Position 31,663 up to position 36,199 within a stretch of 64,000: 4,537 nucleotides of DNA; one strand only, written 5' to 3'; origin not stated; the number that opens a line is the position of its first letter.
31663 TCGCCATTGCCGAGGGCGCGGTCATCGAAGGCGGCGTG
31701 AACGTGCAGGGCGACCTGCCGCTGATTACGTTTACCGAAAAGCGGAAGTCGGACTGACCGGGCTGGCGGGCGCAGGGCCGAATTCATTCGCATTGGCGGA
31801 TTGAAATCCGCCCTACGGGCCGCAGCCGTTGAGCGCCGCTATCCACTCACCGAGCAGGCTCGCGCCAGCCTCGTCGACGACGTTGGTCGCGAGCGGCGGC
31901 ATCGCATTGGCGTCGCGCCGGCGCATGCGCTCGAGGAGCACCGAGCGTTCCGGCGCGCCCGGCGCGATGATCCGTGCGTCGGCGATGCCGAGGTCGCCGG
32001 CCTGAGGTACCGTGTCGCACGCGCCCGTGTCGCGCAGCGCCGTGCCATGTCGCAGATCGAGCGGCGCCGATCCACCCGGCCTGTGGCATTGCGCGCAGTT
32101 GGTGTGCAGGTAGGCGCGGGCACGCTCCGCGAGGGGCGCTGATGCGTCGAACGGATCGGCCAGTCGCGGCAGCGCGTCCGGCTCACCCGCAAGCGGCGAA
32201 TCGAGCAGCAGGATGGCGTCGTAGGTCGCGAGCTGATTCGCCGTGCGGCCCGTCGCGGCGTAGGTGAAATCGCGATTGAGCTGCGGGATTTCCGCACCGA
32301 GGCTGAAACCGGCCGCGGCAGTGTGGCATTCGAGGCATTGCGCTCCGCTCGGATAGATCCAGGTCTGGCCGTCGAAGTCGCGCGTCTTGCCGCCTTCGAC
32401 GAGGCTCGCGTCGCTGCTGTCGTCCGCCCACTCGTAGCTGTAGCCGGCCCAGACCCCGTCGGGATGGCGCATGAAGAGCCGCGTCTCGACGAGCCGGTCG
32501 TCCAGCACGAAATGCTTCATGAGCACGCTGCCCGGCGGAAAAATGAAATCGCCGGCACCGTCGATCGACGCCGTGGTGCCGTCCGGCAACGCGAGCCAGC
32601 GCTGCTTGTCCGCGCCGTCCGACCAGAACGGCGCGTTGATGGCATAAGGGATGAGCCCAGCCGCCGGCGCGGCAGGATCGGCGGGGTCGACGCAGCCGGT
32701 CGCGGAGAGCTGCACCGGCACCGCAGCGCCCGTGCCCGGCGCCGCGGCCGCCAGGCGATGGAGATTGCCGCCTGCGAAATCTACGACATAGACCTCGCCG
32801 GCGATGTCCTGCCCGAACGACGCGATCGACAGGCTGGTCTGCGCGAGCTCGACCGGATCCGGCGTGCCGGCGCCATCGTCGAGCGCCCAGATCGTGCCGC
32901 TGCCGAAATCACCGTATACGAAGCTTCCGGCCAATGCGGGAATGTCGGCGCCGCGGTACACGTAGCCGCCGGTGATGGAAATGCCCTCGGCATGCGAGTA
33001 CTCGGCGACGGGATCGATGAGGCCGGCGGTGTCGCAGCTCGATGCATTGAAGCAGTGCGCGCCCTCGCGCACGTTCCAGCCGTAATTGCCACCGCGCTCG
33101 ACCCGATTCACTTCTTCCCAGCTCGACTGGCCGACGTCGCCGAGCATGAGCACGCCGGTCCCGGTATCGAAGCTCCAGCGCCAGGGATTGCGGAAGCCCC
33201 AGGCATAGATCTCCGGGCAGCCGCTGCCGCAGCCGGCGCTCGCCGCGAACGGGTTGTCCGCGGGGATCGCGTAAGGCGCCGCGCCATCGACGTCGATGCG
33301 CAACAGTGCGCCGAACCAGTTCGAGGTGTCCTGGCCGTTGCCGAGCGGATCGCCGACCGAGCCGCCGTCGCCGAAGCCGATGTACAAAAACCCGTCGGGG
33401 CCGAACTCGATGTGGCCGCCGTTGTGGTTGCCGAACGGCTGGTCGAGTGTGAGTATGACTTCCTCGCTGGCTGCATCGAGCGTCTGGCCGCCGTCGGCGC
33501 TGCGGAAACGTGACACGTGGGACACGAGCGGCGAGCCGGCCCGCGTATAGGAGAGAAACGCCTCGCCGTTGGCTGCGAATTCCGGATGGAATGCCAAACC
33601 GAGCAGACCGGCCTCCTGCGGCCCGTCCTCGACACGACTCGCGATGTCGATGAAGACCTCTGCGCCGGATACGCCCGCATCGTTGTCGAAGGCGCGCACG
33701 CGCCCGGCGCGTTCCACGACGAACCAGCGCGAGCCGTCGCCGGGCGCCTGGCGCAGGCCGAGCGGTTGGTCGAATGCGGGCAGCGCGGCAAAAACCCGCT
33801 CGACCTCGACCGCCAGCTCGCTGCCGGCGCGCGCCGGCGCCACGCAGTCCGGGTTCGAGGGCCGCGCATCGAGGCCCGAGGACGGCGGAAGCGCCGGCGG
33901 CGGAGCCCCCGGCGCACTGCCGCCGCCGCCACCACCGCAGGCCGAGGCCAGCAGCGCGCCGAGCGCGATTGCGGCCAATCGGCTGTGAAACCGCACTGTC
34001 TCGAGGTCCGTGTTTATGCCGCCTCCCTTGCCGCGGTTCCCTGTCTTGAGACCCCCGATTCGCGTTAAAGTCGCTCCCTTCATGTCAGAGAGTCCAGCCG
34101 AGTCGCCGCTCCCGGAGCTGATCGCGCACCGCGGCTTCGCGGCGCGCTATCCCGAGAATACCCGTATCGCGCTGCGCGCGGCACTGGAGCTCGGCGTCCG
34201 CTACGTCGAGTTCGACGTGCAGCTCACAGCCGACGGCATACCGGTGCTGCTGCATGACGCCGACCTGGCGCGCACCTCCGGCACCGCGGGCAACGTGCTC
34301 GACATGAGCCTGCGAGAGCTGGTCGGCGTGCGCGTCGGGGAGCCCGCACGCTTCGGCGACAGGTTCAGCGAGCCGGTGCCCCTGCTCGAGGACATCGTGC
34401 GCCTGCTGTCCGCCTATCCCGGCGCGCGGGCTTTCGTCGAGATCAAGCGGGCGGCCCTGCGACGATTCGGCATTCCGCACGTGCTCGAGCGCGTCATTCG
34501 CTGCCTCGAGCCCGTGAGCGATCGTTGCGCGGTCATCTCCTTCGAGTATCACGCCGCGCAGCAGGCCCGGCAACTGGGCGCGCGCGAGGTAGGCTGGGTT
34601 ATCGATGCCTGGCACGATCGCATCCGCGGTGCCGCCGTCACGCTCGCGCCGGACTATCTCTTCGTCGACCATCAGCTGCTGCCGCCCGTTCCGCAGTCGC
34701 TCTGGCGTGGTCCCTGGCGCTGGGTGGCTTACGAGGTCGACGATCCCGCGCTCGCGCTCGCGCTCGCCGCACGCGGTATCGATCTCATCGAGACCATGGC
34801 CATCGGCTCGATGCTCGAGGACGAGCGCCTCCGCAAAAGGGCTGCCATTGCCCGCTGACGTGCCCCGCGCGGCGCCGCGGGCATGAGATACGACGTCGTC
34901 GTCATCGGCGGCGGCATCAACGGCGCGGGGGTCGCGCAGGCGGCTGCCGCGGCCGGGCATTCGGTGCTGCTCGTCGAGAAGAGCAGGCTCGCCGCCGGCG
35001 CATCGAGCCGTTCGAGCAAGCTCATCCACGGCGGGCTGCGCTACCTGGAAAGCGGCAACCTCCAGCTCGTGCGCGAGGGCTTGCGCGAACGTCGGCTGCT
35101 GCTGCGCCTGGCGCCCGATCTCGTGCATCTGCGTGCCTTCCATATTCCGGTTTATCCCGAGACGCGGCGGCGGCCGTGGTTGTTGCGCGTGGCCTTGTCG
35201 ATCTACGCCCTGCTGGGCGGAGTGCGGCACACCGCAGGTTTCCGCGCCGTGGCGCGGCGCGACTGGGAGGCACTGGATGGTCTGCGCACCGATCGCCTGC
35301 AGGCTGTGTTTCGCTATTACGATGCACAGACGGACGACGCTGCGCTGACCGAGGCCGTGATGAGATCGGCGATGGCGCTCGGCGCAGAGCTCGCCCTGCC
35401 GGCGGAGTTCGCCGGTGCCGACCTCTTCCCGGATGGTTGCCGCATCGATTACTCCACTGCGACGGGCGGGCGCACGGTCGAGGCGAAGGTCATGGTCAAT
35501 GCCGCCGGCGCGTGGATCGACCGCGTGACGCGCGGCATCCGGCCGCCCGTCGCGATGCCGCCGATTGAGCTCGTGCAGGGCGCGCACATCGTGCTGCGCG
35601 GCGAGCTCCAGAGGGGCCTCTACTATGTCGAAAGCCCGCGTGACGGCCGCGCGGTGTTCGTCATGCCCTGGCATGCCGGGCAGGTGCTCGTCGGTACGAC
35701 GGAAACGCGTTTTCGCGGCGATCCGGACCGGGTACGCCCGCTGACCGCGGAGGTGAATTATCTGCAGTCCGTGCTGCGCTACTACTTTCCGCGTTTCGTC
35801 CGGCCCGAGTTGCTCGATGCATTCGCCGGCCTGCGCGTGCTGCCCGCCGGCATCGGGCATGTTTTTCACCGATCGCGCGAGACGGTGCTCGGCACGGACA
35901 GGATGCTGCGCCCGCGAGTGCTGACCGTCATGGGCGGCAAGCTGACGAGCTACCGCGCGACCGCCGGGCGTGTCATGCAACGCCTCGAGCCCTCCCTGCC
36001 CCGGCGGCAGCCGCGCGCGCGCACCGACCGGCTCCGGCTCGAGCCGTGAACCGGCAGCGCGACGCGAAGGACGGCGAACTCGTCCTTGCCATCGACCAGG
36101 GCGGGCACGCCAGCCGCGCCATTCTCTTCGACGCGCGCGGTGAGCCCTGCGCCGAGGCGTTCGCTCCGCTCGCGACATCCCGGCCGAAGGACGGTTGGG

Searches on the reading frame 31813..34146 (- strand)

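Call 56: search_protein_families(library=pfam, proteins=[window:31813-34146:-], max_evalue=0.00001)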
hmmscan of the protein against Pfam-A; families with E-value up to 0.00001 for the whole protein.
window:31813-34146:- (777 aa): 1 family
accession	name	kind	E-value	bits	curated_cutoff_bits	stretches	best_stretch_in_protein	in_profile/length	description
PF07995.17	GSDH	-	4.8e-42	144.9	25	1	125-424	1-289/332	Glucose / Sorbosone dehydrogenase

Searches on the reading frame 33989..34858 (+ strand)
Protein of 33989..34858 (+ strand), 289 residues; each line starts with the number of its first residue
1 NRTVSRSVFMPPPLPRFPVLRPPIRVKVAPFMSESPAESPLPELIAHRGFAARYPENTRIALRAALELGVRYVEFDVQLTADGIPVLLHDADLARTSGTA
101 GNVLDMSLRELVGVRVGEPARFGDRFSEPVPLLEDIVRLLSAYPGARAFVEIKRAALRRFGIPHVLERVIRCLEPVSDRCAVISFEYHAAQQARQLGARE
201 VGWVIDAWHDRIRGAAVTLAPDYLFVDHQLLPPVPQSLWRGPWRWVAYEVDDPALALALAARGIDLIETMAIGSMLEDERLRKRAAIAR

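Call 56: search_protein_families(library=pfam, proteins=[window:33989-34858:+], max_evalue=0.00001)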
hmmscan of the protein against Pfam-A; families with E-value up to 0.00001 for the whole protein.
window:33989-34858:+ (289 aa): 1 family
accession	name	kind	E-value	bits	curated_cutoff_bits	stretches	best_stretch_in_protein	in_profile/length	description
PF03009.23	GDPD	-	5.9e-25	89.2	23.6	1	47-142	1-96/244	Glycerophosphoryl diester phosphodiesterase family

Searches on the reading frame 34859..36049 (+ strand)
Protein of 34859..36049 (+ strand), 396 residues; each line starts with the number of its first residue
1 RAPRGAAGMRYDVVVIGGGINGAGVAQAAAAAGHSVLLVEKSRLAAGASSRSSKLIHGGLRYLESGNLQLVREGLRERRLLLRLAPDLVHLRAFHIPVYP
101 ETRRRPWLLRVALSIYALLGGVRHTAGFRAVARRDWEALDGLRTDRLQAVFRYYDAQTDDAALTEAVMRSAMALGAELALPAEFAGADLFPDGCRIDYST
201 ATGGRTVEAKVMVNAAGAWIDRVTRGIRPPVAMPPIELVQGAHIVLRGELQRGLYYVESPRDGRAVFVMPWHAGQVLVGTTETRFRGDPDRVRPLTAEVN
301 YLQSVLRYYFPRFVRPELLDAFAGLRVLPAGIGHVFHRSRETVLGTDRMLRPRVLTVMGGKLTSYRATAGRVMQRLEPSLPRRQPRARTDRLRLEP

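Call 56: search_protein_families(library=pfam, proteins=[window:34859-36049:+], max_evalue=0.00001)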
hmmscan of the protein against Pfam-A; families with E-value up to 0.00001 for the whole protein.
window:34859-36049:+ (396 aa): 2 families
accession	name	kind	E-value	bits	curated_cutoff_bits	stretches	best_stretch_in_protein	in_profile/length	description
PF01266.30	DAO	-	1.8e-51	176.2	27.9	1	12-338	1-322/353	FAD dependent oxidoreductase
PF12831.13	FAD_oxidored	-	5.6e-07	29.6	27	1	12-52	1-41/416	FAD dependent oxidoreductase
